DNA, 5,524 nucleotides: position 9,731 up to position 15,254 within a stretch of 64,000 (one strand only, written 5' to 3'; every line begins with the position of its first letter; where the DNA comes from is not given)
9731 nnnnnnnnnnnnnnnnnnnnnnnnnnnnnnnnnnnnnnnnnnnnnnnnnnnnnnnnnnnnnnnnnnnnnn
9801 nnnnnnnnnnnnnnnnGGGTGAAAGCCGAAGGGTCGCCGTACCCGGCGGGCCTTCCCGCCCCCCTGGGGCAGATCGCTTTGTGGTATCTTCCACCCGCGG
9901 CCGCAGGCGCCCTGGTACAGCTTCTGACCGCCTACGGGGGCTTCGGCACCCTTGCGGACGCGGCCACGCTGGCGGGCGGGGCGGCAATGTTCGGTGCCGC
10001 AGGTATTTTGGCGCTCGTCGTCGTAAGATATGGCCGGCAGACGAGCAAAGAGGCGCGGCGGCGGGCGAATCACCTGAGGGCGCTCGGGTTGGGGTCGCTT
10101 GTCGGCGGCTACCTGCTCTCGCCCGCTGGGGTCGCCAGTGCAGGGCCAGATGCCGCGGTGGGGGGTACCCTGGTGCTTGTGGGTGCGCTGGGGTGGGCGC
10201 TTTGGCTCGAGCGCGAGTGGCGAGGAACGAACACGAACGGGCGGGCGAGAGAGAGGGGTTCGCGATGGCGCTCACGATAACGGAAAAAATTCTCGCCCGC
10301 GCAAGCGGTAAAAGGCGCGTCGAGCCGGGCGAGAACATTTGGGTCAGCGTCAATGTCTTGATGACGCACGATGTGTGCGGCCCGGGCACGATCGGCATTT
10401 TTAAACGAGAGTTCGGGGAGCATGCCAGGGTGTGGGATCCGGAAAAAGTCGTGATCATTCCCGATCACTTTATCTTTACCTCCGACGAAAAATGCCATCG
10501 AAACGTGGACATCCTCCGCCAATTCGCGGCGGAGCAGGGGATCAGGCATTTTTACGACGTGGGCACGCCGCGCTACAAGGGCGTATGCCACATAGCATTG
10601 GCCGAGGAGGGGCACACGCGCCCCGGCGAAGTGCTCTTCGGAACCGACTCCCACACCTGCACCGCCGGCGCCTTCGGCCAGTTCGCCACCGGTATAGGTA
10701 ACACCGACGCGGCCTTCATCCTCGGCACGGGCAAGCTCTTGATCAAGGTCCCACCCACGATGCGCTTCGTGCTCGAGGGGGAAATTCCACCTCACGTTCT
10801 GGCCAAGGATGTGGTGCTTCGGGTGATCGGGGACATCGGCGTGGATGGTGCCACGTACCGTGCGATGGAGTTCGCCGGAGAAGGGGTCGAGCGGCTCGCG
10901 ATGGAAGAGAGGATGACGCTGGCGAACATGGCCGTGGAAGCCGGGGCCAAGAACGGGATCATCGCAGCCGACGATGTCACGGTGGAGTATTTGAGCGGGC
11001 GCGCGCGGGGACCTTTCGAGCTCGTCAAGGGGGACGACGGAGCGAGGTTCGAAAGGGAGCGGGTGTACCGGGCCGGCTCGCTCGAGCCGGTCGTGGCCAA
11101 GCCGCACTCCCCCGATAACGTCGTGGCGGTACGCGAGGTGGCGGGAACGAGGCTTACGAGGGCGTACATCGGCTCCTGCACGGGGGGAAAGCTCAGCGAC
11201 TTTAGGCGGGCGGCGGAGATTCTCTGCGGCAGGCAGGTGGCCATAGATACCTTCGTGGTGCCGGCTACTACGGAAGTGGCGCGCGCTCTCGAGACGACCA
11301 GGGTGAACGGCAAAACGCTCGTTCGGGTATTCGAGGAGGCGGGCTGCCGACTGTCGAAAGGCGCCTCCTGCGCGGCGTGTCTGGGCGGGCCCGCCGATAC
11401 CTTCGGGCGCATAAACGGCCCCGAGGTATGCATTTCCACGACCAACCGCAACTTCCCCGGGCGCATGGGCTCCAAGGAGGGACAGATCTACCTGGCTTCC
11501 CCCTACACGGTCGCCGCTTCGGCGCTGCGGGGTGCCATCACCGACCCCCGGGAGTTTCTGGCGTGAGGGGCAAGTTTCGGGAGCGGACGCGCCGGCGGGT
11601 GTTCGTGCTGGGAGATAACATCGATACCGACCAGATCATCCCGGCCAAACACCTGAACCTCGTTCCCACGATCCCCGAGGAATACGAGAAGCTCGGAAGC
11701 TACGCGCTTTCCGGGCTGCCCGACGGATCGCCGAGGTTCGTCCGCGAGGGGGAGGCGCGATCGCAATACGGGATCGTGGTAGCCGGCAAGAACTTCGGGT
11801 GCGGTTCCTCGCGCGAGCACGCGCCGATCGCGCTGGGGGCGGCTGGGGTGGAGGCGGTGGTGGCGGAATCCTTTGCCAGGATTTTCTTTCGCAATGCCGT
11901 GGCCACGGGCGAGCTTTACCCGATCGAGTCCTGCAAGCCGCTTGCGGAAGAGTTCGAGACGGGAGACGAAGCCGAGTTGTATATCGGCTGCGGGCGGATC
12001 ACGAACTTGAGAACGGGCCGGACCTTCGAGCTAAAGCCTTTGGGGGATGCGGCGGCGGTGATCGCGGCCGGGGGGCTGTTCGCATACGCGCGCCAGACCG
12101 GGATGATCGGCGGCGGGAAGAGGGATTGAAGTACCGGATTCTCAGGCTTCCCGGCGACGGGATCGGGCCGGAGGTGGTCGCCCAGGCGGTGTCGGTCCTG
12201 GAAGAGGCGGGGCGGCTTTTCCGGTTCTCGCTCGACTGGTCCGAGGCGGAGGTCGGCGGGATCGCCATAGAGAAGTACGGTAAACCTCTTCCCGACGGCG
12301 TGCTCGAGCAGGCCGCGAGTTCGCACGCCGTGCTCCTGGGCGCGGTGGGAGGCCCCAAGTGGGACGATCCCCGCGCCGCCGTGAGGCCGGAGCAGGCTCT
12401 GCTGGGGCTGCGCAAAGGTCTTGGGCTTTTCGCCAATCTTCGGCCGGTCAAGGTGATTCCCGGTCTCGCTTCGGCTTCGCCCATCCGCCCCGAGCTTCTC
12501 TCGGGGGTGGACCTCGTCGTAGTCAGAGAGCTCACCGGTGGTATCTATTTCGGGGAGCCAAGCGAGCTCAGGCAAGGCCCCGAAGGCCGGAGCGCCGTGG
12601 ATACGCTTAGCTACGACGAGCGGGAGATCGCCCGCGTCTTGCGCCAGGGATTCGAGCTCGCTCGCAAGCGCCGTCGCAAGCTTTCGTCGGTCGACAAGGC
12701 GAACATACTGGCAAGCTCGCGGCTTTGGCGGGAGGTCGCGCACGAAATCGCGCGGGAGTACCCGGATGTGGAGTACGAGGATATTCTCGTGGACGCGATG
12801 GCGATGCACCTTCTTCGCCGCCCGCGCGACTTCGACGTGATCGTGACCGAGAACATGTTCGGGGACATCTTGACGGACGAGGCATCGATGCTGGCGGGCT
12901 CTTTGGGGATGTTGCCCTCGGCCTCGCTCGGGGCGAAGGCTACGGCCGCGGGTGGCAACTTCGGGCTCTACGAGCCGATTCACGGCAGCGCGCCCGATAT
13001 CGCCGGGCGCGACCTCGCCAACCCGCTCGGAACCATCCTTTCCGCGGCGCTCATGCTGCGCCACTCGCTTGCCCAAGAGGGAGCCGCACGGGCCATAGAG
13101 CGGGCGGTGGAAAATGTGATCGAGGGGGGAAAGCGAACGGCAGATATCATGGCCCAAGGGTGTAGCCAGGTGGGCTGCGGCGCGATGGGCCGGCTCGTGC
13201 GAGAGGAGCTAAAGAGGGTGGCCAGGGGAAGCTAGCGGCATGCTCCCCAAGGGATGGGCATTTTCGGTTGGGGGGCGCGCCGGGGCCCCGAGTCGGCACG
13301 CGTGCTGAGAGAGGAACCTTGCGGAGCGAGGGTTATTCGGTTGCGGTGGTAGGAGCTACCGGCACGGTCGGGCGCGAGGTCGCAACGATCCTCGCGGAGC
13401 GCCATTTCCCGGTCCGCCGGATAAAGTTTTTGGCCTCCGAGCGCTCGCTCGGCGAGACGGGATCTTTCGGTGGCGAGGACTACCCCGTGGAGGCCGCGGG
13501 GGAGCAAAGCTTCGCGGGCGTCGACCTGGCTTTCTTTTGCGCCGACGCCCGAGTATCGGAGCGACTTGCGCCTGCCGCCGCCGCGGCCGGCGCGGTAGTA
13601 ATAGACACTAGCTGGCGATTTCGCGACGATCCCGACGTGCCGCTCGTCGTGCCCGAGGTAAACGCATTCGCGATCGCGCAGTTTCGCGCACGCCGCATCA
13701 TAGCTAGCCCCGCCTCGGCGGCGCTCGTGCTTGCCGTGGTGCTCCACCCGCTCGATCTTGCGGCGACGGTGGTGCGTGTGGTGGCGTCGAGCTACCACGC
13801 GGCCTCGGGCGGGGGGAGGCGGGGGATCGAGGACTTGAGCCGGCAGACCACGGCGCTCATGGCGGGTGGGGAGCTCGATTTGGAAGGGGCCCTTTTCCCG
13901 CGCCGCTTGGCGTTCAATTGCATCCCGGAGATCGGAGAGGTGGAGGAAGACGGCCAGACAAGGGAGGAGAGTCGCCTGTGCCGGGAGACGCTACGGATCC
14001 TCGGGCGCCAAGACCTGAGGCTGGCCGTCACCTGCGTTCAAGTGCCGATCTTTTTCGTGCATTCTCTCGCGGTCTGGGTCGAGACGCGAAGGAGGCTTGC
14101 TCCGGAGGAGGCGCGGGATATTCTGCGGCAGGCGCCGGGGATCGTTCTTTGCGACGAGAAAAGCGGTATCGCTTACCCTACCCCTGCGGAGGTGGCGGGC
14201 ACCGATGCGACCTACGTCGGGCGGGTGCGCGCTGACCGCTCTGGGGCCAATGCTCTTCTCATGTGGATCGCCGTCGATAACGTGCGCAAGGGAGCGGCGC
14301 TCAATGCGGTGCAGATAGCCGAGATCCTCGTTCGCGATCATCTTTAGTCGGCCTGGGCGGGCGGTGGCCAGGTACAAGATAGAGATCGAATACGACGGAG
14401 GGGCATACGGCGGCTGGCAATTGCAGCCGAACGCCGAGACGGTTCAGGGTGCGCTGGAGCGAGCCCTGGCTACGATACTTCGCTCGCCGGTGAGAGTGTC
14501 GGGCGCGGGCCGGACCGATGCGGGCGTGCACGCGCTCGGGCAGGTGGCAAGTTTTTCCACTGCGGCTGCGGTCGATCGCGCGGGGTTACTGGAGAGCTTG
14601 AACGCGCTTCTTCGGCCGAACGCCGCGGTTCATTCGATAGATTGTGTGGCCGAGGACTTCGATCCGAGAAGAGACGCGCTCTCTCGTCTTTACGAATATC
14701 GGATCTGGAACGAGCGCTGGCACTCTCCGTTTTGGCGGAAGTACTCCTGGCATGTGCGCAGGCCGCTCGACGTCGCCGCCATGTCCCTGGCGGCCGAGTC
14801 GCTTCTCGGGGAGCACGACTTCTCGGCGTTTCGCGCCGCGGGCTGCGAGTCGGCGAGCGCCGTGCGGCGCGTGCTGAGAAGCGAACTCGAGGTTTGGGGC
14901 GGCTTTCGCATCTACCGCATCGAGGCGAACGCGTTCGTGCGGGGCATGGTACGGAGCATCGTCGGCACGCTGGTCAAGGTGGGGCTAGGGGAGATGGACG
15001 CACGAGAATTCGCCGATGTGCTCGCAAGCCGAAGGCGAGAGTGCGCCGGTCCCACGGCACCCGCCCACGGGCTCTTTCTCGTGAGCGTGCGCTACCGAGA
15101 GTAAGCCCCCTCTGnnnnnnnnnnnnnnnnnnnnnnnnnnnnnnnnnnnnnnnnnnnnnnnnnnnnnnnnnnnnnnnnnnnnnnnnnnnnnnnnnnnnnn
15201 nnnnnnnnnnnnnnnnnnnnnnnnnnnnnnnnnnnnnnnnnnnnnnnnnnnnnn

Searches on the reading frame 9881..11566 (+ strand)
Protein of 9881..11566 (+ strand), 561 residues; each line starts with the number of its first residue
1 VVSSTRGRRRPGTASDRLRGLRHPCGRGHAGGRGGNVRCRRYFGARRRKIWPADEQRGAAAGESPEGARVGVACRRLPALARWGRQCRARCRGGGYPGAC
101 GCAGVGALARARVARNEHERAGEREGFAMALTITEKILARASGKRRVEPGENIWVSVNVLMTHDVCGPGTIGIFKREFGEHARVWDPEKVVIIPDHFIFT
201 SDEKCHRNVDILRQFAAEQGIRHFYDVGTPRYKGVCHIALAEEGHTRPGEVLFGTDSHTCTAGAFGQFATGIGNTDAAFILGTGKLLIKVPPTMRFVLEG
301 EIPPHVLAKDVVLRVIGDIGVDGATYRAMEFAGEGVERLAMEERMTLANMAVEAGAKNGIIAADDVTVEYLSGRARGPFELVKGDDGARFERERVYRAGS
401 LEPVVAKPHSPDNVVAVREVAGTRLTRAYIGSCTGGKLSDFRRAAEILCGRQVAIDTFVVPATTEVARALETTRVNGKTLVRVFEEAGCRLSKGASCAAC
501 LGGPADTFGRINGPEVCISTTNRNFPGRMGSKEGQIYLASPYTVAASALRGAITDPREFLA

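Call 28: search_protein_families(library=pfam, proteins=[window:9881-11566:+], max_evalue=0.0001)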
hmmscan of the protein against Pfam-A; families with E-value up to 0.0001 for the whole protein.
window:9881-11566:+ (561 aa): 1 family
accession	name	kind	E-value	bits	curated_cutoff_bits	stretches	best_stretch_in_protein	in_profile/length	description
PF00330.25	Aconitase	-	6e-85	286.4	28.7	2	153-420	16-306/463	Aconitase family (aconitate hydratase)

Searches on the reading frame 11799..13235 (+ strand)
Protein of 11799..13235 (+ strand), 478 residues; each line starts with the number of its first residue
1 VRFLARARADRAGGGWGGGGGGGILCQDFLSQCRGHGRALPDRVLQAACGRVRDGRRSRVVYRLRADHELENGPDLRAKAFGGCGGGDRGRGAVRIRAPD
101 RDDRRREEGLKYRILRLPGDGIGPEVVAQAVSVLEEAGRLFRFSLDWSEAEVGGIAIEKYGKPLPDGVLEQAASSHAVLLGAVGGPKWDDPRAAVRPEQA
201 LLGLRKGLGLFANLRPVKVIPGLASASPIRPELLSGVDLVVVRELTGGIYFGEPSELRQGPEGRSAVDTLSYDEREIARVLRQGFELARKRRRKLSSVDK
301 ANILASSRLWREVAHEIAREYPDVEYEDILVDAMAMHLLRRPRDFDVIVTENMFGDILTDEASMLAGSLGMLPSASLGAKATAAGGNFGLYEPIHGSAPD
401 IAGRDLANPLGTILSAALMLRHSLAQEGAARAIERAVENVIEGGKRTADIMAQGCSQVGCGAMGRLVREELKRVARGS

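Call 28: search_protein_families(library=pfam, proteins=[window:11799-13235:+], max_evalue=0.0001)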
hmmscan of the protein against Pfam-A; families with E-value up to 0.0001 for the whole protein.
window:11799-13235:+ (478 aa): 1 family
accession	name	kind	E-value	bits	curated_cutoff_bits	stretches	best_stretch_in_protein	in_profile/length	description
PF00180.25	Iso_dh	-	2.7e-131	438.4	27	1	114-465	2-346/348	Isocitrate/isopropylmalate dehydrogenase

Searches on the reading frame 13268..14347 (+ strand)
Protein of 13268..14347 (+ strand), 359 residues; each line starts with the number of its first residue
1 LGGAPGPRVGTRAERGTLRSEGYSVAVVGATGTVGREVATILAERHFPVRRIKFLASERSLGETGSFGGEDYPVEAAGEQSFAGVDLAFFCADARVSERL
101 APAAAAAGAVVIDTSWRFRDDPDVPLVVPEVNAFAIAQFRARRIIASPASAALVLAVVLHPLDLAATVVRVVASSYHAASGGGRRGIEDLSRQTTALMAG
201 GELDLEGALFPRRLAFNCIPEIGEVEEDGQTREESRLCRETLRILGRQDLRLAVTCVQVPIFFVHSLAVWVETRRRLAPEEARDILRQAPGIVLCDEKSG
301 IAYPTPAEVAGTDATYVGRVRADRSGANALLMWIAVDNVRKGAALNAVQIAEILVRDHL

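Call 28: search_protein_families(library=pfam, proteins=[window:13268-14347:+], max_evalue=0.0001)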
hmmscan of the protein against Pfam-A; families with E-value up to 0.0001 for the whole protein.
window:13268-14347:+ (359 aa): 2 families
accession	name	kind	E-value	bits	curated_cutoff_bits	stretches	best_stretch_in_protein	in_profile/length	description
PF02774.23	Semialdhyde_dhC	-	1.1e-39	137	26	1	159-341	1-184/184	Semialdehyde dehydrogenase, dimerisation domain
PF01118.30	Semialdhyde_dh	-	1.8e-30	106.3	26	1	25-138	2-120/121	Semialdehyde dehydrogenase, NAD binding domain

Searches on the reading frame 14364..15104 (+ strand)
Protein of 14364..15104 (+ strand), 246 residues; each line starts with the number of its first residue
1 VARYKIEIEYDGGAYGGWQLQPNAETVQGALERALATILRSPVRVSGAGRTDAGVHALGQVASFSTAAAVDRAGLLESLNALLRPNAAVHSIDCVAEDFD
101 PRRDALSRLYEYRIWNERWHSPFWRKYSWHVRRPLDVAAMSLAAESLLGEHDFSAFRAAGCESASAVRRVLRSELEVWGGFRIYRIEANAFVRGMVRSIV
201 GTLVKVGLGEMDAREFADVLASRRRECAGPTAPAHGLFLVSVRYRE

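Call 78: search_protein_families(library=pfam, proteins=[window:14364-15104:+], max_evalue=0.001)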
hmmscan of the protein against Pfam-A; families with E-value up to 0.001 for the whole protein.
window:14364-15104:+ (246 aa): 1 family
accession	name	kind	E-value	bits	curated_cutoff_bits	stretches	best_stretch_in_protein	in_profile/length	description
PF01416.25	PseudoU_synth_1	-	4.6e-36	124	23.3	2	143-244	1-107/108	tRNA pseudouridine synthase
